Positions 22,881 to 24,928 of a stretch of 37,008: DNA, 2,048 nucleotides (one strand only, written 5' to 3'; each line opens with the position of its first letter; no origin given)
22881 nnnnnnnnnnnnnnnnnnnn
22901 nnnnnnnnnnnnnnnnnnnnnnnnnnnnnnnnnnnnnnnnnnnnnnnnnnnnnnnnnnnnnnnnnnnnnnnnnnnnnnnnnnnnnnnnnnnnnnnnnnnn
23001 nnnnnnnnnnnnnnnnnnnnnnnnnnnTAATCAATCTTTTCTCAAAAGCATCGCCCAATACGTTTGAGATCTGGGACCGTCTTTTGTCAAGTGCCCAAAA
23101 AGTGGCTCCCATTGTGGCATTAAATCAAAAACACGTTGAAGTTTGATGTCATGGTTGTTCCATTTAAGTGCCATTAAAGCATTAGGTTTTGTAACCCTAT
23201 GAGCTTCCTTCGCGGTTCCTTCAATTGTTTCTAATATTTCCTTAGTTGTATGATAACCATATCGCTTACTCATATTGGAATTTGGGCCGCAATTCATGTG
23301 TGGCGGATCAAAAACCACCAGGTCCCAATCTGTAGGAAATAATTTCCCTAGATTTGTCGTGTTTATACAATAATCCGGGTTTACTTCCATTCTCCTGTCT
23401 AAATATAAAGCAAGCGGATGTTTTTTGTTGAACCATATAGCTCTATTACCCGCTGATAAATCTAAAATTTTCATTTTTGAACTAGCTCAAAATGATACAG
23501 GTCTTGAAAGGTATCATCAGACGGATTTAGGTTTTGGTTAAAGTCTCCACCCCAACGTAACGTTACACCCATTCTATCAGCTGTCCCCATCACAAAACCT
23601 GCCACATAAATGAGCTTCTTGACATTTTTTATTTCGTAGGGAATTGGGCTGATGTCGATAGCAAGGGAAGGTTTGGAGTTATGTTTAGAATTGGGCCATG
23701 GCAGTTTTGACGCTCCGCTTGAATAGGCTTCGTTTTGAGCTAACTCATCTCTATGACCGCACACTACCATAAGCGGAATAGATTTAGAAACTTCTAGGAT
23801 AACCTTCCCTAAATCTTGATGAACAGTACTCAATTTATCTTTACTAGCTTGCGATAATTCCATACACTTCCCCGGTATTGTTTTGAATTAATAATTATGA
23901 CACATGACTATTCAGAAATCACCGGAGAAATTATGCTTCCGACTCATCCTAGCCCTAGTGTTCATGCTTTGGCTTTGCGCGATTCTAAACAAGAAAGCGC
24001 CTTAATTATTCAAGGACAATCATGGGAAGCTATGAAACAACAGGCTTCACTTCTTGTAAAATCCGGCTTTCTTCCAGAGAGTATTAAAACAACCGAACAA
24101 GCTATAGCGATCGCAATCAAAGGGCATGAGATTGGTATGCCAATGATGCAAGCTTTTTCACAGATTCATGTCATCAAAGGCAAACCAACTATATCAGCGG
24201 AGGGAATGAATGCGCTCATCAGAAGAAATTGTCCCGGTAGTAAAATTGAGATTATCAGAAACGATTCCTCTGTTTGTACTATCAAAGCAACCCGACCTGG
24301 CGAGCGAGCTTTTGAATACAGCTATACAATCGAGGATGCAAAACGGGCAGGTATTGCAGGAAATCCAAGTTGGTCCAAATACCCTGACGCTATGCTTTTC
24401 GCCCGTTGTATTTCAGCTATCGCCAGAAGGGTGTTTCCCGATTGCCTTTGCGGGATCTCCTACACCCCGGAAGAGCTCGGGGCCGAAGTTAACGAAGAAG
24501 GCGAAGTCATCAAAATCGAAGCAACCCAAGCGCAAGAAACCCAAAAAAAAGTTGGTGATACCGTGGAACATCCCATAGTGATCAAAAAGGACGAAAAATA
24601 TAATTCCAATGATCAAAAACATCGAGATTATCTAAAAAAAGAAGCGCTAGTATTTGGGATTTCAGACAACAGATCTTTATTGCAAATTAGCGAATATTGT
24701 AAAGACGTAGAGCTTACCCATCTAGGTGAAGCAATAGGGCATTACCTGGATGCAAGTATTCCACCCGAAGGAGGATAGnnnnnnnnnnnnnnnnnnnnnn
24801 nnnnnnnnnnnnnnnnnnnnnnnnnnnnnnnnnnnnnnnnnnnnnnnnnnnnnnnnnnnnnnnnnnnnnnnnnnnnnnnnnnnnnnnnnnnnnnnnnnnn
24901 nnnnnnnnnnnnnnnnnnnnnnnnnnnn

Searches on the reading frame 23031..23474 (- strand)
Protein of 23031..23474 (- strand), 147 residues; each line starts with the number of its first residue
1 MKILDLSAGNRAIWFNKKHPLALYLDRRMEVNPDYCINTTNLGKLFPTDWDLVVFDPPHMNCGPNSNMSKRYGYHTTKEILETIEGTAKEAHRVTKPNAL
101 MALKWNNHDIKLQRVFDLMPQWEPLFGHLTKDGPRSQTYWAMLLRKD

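Call 10: search_protein_families(library=pfam, proteins=[window:23031-23474:-], max_evalue=0.01)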
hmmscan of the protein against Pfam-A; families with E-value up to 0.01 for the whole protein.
window:23031-23474:- (147 aa): 0 families

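Call 28: search_protein_families(library=phrogs, proteins=[window:23031-23474:-], max_evalue=0.01)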
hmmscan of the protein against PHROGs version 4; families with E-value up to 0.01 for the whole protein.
window:23031-23474:- (147 aa): 5 families
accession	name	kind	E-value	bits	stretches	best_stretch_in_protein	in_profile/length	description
phrog_954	-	other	3.1e-27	96.3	1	1-144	52-200/229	DNA methyltransferase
phrog_6151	-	other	2.5e-13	50.9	1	50-144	8-97/117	DNA methyltransferase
phrog_11564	-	other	7.1e-11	42.9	1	2-86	6-102/117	DNA methyltransferase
phrog_11619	-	other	9.3e-05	23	1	33-117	69-151/186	DNA methyltransferase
phrog_24333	-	other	0.00091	19.7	1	51-105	103-165/238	DNA methyltransferase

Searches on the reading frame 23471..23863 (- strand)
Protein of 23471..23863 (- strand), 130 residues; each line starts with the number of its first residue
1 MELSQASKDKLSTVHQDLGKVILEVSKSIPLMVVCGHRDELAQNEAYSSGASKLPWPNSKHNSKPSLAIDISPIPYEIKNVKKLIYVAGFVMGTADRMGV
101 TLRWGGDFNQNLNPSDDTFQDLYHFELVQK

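Call 10: search_protein_families(library=pfam, proteins=[window:23471-23863:-], max_evalue=0.01)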
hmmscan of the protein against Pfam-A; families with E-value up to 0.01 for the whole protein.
window:23471-23863:- (130 aa): 0 families

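Call 28: search_protein_families(library=phrogs, proteins=[window:23471-23863:-], max_evalue=0.01)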
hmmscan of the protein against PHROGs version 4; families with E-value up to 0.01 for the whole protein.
window:23471-23863:- (130 aa): 2 families
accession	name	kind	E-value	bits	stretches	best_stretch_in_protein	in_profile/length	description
phrog_465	-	lysis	3.9e-25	89.8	1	2-129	44-167/292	endolysin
phrog_1768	-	lysis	0.002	16.8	1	4-127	933-1052/1577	endolysin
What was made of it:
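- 23471..23863 (-): Endolysin, VanY/M15-like (context only). phrog_465 endolysin, E = 3.9e-25 (call 28).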

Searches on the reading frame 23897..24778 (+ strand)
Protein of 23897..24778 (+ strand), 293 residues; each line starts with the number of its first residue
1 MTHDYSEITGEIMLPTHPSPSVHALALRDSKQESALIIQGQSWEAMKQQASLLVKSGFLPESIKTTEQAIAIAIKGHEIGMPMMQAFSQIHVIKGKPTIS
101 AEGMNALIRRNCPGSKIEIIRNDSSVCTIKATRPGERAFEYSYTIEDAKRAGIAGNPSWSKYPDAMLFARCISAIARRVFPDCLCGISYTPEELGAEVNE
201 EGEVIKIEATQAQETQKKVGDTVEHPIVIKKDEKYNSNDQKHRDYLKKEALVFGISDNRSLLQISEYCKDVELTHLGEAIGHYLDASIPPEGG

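Call 10: search_protein_families(library=pfam, proteins=[window:23897-24778:+], max_evalue=0.01)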
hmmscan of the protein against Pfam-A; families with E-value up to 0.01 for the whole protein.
window:23897-24778:+ (293 aa): 0 families

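Call 28: search_protein_families(library=phrogs, proteins=[window:23897-24778:+], max_evalue=0.01)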
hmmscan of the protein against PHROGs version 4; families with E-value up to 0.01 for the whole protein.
window:23897-24778:+ (293 aa): 3 families
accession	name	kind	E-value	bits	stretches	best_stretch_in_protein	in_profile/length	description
phrog_561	-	DNA, RNA and nucleotide metabolism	8.6e-34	118.8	1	31-217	290-491/633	RecT-like ssDNA annealing protein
phrog_4171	-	DNA, RNA and nucleotide metabolism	4.3e-27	96.7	1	41-226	38-241/392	RecT-like ssDNA annealing protein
phrog_10056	-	DNA, RNA and nucleotide metabolism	7.7e-06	26.5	1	124-219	119-210/302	RecT-like ssDNA annealing protein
